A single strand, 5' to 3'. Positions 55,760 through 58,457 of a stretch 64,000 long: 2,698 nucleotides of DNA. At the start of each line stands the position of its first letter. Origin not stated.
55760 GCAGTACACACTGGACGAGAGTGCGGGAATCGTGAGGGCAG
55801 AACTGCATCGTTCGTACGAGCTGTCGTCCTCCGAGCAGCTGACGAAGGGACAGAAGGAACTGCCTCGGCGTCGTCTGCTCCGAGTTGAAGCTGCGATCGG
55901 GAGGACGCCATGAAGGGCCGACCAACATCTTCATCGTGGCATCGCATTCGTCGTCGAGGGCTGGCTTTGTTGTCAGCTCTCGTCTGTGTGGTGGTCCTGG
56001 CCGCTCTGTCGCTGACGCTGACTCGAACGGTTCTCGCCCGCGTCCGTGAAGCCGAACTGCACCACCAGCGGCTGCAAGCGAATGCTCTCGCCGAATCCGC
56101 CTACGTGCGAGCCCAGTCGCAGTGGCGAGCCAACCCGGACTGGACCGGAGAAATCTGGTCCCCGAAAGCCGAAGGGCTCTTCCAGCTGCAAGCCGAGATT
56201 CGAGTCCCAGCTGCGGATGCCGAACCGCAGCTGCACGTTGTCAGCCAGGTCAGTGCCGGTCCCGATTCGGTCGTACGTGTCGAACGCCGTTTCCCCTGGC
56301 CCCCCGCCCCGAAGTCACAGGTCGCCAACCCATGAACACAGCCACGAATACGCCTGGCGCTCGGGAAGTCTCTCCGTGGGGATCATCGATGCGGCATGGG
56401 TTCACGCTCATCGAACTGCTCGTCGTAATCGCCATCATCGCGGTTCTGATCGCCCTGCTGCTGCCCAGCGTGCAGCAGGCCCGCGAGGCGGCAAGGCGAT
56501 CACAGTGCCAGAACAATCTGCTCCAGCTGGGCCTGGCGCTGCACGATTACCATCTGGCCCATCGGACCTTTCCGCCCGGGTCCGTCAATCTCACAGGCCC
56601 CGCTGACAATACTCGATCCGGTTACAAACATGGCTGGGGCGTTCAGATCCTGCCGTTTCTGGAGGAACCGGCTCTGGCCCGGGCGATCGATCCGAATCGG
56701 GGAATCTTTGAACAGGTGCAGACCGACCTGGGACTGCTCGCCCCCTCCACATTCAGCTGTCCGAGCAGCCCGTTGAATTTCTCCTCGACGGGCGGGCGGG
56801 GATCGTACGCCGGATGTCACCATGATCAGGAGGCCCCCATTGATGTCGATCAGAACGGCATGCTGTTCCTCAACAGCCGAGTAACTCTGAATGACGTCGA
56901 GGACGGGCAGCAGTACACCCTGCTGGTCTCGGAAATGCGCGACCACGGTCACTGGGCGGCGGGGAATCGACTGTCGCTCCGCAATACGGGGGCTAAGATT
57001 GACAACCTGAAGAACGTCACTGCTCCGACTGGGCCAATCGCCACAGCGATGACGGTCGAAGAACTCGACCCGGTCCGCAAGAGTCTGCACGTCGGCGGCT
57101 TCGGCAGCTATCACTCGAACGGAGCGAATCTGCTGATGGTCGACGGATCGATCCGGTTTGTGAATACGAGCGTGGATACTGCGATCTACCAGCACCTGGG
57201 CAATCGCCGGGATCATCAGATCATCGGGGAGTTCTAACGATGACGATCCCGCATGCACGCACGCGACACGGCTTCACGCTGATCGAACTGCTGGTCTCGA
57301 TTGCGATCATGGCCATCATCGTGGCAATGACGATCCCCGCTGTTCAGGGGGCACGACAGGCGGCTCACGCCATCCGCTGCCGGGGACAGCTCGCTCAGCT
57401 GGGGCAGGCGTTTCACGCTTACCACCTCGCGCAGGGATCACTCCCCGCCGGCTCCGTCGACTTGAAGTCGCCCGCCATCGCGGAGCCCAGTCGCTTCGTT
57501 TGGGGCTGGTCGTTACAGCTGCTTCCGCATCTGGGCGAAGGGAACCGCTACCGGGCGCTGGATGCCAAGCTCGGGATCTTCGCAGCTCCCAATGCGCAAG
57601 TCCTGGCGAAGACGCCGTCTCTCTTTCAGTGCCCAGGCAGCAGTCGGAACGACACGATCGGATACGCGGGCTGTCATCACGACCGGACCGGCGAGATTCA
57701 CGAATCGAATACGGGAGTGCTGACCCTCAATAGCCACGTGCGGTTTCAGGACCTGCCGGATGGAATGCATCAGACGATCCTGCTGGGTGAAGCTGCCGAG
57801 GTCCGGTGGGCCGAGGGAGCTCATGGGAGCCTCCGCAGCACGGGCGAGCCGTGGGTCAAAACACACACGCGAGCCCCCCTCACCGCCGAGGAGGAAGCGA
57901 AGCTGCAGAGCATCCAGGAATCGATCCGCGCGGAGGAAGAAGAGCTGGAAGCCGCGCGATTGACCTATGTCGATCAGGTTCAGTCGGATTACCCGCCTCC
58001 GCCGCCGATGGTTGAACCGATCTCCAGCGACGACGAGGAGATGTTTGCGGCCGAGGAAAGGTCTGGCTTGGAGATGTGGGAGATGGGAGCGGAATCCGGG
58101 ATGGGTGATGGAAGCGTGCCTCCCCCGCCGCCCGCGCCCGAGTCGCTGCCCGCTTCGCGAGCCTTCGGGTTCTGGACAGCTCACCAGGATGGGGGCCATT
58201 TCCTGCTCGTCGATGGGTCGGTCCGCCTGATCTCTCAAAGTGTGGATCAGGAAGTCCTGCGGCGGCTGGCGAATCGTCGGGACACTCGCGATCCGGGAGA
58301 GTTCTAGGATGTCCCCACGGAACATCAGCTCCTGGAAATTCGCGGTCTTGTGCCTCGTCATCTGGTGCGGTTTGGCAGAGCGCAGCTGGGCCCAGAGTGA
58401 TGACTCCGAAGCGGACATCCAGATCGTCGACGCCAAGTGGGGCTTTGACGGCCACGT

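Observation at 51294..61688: Ten-gene translationally coupled operon with three tandem GspF/PilC paralogs, pseudopilins, DUF1559 proteins, a large signal-peptide protein and an orphan ABC-2 permease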

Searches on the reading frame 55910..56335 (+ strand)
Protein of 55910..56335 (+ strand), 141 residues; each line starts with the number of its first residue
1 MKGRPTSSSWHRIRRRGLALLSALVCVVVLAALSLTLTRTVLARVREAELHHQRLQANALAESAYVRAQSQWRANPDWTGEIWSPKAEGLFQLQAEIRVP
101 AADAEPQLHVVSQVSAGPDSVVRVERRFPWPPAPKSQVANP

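Call 5: search_protein_families(library=pfam, proteins=[window:55910-56335:+], max_evalue=0.1)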
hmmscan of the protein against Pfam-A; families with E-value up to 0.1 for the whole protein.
window:55910-56335:+ (141 aa): 1 family
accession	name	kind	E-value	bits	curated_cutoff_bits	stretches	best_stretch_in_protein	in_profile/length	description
PF14341.11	PilX_N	-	0.059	13.8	25.5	1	16-65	1-50/51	PilX N-terminal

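Call 6: search_protein_families(library=ncbifam, proteins=[window:55910-56335:+], max_evalue=0.1)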
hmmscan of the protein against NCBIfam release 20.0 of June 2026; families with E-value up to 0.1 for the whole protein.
window:55910-56335:+ (141 aa): 3 families
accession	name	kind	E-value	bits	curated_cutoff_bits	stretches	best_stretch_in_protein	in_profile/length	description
NF037980.1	T2SS_GspK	equivalog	8.1e-07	28.9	130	1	16-99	2-92/307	type II secretion system minor pseudopilin GspK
NF041014.1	pilin_ComGG_2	equivalog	0.0027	18.3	40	1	17-71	5-59/101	competence type IV pilus minor pilin ComGG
TIGR02600.1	Verru_Chthon_A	subfamily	0.0053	14.7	332.3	1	17-75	1-59/1296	Verru_Chthon cassette protein A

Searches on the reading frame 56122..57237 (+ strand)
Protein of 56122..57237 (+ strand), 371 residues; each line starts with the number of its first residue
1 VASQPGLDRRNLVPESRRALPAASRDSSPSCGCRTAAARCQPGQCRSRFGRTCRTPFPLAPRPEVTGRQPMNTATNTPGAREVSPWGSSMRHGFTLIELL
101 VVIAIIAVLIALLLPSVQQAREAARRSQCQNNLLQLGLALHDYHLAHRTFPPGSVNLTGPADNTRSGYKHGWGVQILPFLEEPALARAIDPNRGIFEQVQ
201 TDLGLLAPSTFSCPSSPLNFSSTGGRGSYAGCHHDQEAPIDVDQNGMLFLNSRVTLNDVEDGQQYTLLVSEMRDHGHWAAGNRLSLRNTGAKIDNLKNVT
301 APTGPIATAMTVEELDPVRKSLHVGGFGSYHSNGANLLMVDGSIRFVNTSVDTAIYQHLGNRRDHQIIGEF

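Call 5: search_protein_families(library=pfam, proteins=[window:56122-57237:+], max_evalue=0.1)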
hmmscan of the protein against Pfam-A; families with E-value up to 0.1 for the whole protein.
window:56122-57237:+ (371 aa): 3 families
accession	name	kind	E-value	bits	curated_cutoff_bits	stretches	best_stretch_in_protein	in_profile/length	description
PF07596.16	SBP_bac_10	-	2.9e-51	175.5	23.3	1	118-352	1-266/268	Protein of unknown function (DUF1559)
PF07963.17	N_methyl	-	7.4e-08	32.1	21.2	1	90-114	3-27/27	Prokaryotic N-terminal methylation motif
PF11773.13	ComGE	-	0.081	13.3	25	0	96-137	2-43/82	Competence system putative prepilin ComGE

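Call 6: search_protein_families(library=ncbifam, proteins=[window:56122-57237:+], max_evalue=0.1)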
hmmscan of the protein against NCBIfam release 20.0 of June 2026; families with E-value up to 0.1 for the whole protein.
window:56122-57237:+ (371 aa): 19 families
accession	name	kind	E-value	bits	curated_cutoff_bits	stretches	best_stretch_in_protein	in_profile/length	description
TIGR01710.1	typeII_sec_gspG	equivalog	6.4e-10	39.2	88.85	1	92-152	1-61/134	type II secretion system major pseudopilin GspG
TIGR04294.2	pre_pil_HX9DG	domain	7.6e-08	31.9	19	1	327-348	1-22/22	H-X9-DG-CTERM domain-containing protein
TIGR02532.1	IV_pilin_GFxxxE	domain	8.1e-08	31.8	16.3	1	91-114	1-24/24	prepilin-type N-terminal cleavage/methylation domain-containing protein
NF040999.1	pilin_ComGC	equivalog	9.1e-08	32.2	75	1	92-131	2-41/84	competence type IV pilus major pilin ComGC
NF041013.1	T4P_ComGE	equivalog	8.1e-07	29.1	49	1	93-135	5-47/83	competence type IV pilus minor pilin ComGE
TIGR01708.2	typeII_sec_gspH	equivalog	8.5e-07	29.1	80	1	92-128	2-38/169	type II secretion system minor pseudopilin GspH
NF007862.0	PRK10574.1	equivalog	8.6e-07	29.2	138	1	91-120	4-33/145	prepilin peptidase-dependent pilin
TIGR02596.1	TIGR02596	subfamily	1.9e-06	28.1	70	1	94-133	1-40/196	Verru_Chthon cassette protein D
NF041775.1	typeIV_PilA_Myxo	equivalog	1.7e-05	24.9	400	1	91-136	10-55/214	type IV pilin protein PilA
TIGR01707.1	gspI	equivalog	3.5e-05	24.2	44.35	1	93-126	1-34/101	type II secretion system minor pseudopilin GspI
NF007800.0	PRK10506.1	equivalog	0.00031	20.6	158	1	90-135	7-52/163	prepilin peptidase-dependent protein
TIGR01711.1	gspJ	equivalog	0.00043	20.1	64.85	1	93-143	2-55/192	type II secretion system minor pseudopilin GspJ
NF040982.1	ComGD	equivalog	0.00089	19.7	70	1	92-122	2-32/139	competence type IV pilus minor pilin ComGD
TIGR02599.1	TIGR02599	subfamily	0.0012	18.1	256.5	1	93-132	1-40/361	Verru_Chthon cassette protein C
NF041002.1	pilin_ComGF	equivalog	0.0042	17.3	80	1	92-126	2-36/139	competence type IV pilus minor pilin ComGF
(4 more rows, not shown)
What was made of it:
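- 56389..57237 (+): DUF1559a: the pilin-like DUF1559/HX9DG protein that belongs to the conserved core, 282 aa. It is the presumed major subunit. SBP_bac_10 2.9e-51, N_methyl 7.4e-8, TIGR04294 7.6e-8, GspG N-terminus 6.4e-10 (calls 5, 6).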

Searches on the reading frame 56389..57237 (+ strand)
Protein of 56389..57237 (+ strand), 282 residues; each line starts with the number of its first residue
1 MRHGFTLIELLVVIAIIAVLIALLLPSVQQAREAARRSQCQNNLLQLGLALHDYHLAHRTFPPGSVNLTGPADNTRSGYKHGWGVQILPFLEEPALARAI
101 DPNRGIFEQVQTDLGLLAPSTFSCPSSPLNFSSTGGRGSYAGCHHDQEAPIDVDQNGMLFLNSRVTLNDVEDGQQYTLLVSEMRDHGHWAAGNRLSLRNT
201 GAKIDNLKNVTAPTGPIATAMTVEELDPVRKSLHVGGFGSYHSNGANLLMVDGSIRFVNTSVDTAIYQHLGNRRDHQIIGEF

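Call 78: search_solved_structures(query=window:56389-57237:+, max_evalue=1)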
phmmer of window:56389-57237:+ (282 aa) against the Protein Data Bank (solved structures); distinct sequences matched with E-value up to 1: 21.
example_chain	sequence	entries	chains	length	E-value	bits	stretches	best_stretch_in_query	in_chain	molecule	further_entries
7tgg_A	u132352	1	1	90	1.8e-07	34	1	2-65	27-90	Geopilin domain 1 protein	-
9egp_A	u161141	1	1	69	2.6e-07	33.5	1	2-62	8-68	Geopilin domain 1 protein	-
2m7g_A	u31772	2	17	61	2.6e-06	30.2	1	5-65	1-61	Geopilin domain 1 protein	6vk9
8pfb_G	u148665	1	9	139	3.5e-05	26.5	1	5-58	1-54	Type IV pilin PilE1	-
5wda_A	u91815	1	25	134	6.5e-05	25.6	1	5-68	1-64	General secretion pathway protein G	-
1ay2_A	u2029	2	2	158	0.00017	24.2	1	5-67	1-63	TYPE 4 PILIN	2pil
2hi2_A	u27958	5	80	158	0.00025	23.7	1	5-67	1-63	Fimbrial protein | PilA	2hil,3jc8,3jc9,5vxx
5kua_A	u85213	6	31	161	0.00025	23.7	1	5-72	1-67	pilin | Neisseria meningitidis PilE variant SB-GATDH | Neisseria meningitidis PilE, SB-DATDH variant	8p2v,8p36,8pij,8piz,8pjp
6xxd_A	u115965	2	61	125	0.00026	23.6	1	5-37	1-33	PilA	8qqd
8p3b_A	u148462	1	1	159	0.00031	23.4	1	5-72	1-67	Fimbrial protein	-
8tj2_C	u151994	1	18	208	0.0017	21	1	5-55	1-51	Type IV major pilin protein PilA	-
9laa_A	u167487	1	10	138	0.0065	19.1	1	3-30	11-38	Type IV pilin protein PilA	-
6gv9_A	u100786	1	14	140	0.033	16.8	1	5-41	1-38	Prepilin peptidase-dependent protein D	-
1oqw_A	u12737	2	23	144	0.092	15.3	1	5-31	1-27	Fimbrial protein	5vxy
8tum_e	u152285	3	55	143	0.098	15.2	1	5-31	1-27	Type IV major pilin protein PilA | Pilin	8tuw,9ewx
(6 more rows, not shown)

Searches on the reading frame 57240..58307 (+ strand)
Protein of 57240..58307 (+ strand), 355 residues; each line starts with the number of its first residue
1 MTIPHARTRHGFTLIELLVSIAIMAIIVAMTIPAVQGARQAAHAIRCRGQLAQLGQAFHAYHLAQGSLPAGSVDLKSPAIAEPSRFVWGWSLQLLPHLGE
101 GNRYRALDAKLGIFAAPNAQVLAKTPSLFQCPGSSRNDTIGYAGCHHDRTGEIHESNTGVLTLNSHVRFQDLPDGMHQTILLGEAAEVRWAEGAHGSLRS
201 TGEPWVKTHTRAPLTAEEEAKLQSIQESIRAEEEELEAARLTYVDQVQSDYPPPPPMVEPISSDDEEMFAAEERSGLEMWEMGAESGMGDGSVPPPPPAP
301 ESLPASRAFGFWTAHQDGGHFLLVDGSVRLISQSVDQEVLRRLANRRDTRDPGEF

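Call 5: search_protein_families(library=pfam, proteins=[window:57240-58307:+], max_evalue=0.1)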
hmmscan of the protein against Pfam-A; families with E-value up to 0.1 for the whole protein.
window:57240-58307:+ (355 aa): 3 families
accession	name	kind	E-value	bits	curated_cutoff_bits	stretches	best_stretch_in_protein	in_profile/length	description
PF07596.16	SBP_bac_10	-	6.4e-33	115.4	23.3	1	36-338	1-268/268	Protein of unknown function (DUF1559)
PF07963.17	N_methyl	-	2.5e-08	33.6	21.2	1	7-31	2-26/27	Prokaryotic N-terminal methylation motif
PF23829.1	DUF7199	-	0.077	13.7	27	0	17-70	7-62/98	Family of unknown function (DUF7199)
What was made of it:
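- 57240..58307 (+): DUF1559b: second DUF1559/HX9DG paralog, 355 aa, with an acidic/Pro-rich insertion. It is a lineage-specific addition. SBP_bac_10 6.4e-33 and N_methyl 2.5e-8 (call 5).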

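Call 6: search_protein_families(library=ncbifam, proteins=[window:57240-58307:+], max_evalue=0.1)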
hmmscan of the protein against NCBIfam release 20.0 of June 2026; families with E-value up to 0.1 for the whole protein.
window:57240-58307:+ (355 aa): 19 families
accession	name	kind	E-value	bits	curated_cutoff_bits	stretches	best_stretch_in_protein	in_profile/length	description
TIGR01710.1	typeII_sec_gspG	equivalog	1.3e-09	38.2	88.85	1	10-75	1-66/134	type II secretion system major pseudopilin GspG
TIGR02532.1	IV_pilin_GFxxxE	domain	2.5e-07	30.2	16.3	1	9-31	1-23/24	prepilin-type N-terminal cleavage/methylation domain-containing protein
NF007862.0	PRK10574.1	equivalog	6.3e-07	29.6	138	1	8-42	3-37/145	prepilin peptidase-dependent pilin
NF041013.1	T4P_ComGE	equivalog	5.3e-06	26.5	49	1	11-52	5-46/83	competence type IV pilus minor pilin ComGE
NF040999.1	pilin_ComGC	equivalog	1.5e-05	25.1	75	1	10-68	2-60/84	competence type IV pilus major pilin ComGC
TIGR01707.1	gspI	equivalog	2.2e-05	24.9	44.35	1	11-46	1-36/101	type II secretion system minor pseudopilin GspI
TIGR01708.2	typeII_sec_gspH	equivalog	3.4e-05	23.9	80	1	10-58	2-50/169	type II secretion system minor pseudopilin GspH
TIGR04294.2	pre_pil_HX9DG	domain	4.5e-05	23.1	19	1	314-332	4-22/22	H-X9-DG-CTERM domain-containing protein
TIGR02596.1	TIGR02596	subfamily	8.1e-05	22.8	70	1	12-43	1-32/196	Verru_Chthon cassette protein D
TIGR02599.1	TIGR02599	subfamily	0.00066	19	256.5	1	11-40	1-30/361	Verru_Chthon cassette protein C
TIGR01711.1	gspJ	equivalog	0.00084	19.2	64.85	1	11-58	2-50/192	type II secretion system minor pseudopilin GspJ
NF041775.1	typeIV_PilA_Myxo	equivalog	0.0023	18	400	1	9-35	10-36/214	type IV pilin protein PilA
NF007800.0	PRK10506.1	equivalog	0.0035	17.2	158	1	7-41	6-40/163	prepilin peptidase-dependent protein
NF041002.1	pilin_ComGF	equivalog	0.005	17.1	80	1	10-41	2-33/139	competence type IV pilus minor pilin ComGF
NF038304.1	EPS_HpsC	equivalog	0.013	15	200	1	5-28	16-38/318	hormogonium polysaccharide secretion pseudopilin HpsC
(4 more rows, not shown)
